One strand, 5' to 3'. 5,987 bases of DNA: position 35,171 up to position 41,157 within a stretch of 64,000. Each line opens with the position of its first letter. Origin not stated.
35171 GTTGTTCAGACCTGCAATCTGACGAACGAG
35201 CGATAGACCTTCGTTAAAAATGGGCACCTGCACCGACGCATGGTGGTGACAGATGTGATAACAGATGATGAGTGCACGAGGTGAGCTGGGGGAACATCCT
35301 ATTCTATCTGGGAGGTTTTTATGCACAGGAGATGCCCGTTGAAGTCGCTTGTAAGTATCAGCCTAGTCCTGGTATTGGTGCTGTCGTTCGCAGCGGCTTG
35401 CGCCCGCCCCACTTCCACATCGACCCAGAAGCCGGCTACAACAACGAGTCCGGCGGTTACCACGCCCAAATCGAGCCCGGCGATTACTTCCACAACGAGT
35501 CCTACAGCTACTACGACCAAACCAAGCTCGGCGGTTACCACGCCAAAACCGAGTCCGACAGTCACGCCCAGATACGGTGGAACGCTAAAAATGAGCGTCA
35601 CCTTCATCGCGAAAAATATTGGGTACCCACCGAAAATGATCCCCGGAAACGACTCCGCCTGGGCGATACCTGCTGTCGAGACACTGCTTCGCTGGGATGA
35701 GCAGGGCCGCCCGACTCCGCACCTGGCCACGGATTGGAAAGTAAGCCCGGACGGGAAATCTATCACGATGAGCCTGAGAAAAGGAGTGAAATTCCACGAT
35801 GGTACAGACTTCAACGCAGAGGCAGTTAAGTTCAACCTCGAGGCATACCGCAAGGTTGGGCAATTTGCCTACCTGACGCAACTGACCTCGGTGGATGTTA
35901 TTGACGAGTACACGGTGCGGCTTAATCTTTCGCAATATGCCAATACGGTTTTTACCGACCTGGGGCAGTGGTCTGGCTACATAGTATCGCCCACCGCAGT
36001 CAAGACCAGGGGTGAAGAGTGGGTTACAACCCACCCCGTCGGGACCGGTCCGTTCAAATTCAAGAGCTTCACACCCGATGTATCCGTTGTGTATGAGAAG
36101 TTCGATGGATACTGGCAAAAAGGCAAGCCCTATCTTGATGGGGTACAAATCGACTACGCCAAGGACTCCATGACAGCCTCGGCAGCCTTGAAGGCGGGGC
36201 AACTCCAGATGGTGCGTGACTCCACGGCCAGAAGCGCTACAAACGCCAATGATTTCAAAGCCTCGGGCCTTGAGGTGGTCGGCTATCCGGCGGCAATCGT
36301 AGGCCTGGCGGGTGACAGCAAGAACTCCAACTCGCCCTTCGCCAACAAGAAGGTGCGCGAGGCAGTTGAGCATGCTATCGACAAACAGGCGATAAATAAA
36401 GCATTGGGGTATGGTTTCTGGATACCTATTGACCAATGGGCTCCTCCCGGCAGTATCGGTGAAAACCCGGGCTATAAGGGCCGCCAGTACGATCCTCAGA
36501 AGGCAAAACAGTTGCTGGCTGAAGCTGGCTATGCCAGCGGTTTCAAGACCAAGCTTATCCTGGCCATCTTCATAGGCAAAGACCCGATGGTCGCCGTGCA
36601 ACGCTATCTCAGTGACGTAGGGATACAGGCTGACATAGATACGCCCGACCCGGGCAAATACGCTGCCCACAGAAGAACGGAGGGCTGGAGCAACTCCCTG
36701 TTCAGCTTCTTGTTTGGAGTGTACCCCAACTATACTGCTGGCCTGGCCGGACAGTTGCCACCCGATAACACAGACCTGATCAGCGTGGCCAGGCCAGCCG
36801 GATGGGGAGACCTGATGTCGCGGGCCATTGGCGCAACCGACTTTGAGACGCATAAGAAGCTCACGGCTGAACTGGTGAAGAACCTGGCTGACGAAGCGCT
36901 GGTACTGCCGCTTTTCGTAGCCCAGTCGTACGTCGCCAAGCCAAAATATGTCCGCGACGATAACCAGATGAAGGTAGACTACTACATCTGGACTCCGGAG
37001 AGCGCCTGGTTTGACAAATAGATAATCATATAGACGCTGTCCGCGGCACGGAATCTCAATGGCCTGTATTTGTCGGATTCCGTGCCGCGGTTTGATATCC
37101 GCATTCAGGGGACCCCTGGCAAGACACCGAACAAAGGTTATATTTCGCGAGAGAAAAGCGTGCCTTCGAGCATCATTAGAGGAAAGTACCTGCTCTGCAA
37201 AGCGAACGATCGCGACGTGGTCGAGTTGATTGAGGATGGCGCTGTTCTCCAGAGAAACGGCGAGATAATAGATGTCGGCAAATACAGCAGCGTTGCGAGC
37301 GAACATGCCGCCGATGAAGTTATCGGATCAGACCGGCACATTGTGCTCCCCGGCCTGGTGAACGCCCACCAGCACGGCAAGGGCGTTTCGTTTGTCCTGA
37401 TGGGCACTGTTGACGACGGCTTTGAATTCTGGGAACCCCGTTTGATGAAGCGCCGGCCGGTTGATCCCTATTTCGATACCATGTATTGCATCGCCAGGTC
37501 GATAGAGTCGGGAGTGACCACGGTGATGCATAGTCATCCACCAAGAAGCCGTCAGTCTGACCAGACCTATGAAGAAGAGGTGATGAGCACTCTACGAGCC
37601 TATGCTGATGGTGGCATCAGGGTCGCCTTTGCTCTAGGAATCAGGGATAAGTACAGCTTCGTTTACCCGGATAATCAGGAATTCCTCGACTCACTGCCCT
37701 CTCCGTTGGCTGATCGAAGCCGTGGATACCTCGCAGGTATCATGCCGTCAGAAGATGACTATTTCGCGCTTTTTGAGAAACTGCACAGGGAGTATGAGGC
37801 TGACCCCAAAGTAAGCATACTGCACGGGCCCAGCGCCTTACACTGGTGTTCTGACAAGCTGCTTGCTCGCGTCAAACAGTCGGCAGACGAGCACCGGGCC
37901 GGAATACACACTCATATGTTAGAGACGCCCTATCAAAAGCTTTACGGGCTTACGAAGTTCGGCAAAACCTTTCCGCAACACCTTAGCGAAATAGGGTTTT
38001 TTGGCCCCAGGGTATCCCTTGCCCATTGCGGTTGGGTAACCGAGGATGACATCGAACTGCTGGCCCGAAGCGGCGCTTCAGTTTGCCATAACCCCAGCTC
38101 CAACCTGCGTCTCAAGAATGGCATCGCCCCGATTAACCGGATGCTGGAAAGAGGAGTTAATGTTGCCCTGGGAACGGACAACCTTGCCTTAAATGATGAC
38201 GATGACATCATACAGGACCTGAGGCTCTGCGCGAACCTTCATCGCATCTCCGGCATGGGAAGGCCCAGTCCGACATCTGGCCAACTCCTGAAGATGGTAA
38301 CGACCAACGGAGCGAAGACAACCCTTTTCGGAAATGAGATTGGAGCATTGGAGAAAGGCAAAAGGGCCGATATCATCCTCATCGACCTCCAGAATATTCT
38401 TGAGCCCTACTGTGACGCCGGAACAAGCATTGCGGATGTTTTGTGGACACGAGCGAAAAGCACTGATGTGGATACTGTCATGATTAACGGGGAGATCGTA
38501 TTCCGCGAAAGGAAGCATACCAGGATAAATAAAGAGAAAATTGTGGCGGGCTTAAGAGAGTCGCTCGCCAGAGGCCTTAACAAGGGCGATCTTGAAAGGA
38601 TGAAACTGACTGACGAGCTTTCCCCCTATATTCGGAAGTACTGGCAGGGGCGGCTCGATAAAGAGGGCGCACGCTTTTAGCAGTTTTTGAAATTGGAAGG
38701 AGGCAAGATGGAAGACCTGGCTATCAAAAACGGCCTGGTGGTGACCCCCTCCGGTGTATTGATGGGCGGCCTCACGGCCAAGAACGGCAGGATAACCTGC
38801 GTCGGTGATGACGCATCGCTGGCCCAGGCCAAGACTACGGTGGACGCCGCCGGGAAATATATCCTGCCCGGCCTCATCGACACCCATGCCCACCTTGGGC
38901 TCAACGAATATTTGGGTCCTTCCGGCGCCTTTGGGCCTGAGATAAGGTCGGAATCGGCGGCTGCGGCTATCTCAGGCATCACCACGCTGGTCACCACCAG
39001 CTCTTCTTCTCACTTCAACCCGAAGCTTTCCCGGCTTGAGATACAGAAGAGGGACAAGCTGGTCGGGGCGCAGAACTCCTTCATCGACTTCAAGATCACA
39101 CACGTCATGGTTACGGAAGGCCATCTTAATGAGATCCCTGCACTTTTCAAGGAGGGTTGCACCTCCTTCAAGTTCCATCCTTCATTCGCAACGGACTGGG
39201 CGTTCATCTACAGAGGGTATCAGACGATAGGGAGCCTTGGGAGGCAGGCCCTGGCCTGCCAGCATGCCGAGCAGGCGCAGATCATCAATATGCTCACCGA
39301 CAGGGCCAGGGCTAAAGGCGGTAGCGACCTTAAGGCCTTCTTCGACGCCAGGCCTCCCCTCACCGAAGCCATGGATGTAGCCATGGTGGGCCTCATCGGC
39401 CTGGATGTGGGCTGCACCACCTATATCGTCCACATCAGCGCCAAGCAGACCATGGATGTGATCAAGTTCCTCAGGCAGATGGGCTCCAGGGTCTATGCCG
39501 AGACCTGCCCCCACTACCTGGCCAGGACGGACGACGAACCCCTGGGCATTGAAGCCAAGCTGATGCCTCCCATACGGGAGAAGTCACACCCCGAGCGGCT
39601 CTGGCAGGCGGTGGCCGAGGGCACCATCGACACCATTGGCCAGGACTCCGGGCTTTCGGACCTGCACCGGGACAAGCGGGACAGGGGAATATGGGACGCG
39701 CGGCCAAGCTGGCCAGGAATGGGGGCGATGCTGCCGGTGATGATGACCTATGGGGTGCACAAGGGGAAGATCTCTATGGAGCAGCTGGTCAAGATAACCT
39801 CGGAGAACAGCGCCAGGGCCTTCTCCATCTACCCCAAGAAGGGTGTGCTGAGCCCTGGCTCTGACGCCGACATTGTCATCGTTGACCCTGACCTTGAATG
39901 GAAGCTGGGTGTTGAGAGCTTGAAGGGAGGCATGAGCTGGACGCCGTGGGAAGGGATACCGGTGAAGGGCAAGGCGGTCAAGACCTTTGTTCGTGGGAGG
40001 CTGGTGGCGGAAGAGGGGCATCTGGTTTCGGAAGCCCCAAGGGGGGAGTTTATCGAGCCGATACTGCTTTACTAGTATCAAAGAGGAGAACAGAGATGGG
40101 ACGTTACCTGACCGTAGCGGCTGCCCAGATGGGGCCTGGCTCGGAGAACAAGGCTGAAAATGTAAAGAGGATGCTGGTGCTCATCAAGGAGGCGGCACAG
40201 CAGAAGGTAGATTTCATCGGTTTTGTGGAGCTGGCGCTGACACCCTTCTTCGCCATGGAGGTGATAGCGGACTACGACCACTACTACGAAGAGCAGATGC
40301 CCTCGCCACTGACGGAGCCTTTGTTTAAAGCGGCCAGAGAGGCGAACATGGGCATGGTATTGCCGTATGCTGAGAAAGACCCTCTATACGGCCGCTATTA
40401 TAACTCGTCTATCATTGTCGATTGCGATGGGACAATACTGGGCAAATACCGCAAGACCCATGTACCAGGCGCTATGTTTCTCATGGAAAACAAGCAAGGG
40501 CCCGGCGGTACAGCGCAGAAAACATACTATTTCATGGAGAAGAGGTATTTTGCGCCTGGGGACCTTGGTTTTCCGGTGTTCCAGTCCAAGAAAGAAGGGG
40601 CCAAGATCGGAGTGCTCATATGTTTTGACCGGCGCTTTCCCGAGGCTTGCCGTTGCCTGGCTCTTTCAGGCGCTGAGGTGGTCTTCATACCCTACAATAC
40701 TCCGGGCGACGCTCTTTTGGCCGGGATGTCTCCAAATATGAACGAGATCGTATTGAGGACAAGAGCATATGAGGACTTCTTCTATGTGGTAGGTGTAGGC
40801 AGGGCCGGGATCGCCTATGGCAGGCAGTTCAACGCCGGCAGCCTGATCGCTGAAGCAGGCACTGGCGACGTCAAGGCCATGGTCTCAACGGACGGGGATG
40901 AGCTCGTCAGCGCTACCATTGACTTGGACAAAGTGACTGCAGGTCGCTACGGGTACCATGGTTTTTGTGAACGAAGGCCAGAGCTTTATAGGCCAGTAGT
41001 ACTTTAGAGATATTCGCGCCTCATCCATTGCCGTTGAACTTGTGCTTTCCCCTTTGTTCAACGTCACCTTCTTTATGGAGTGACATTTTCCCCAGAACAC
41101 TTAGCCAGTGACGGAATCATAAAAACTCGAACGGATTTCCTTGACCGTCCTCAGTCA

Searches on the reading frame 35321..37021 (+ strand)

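Call 63: search_protein_families(library=pfam, proteins=[window:35321-37021:+], max_evalue=0.00001)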
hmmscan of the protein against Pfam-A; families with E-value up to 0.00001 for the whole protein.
window:35321-37021:+ (566 aa): 1 family
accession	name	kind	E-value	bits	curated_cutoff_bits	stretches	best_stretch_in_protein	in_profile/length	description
PF00496.27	SBP_bac_5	-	8.8e-76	255.8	32.4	1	131-453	2-336/368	Bacterial extracellular solute-binding proteins, family 5 Middle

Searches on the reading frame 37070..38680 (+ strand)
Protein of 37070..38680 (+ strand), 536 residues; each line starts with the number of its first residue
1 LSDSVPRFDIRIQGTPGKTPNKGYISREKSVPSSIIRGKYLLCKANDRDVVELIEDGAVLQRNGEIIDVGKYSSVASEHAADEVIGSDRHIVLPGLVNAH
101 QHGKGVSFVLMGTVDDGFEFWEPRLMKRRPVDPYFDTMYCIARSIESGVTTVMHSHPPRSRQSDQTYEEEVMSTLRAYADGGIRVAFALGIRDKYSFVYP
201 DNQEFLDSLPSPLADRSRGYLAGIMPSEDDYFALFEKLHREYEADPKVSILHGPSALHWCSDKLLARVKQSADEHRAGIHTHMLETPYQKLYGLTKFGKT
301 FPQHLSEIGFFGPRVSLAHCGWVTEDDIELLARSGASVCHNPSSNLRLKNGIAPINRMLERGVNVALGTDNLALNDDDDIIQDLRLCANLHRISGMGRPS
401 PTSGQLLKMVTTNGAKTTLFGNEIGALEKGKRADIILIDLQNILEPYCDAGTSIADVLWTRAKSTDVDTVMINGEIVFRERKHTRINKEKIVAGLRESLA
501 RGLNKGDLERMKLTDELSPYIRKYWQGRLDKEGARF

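Call 63: search_protein_families(library=pfam, proteins=[window:37070-38680:+], max_evalue=0.00001)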
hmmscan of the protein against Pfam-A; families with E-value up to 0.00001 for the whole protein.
window:37070-38680:+ (536 aa): 2 families
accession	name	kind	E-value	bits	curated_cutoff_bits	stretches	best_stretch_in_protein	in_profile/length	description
PF01979.26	Amidohydro_1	-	1.2e-44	153.4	25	1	91-477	1-345/345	Amidohydrolase family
PF07969.17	Amidohydro_3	-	8e-14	52.4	29.7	1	260-478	259-472/472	Amidohydrolase family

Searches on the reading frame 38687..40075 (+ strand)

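Call 63: search_protein_families(library=pfam, proteins=[window:38687-40075:+], max_evalue=0.00001)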
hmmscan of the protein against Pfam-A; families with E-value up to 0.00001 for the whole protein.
window:38687-40075:+ (462 aa): 2 families
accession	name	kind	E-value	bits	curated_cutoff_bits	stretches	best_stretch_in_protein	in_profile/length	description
PF01979.26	Amidohydro_1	-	3.4e-18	66.5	25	1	299-440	229-345/345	Amidohydrolase family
PF07969.17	Amidohydro_3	-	2.8e-12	47.3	29.7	0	342-403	383-448/472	Amidohydrolase family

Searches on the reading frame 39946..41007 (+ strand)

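Call 63: search_protein_families(library=pfam, proteins=[window:39946-41007:+], max_evalue=0.00001)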
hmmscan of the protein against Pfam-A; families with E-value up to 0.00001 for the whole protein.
window:39946-41007:+ (353 aa): 1 family
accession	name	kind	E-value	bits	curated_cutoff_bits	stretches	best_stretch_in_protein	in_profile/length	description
PF00795.27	CN_hydrolase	-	1.2e-44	153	23.2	1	56-335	1-256/256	Carbon-nitrogen hydrolase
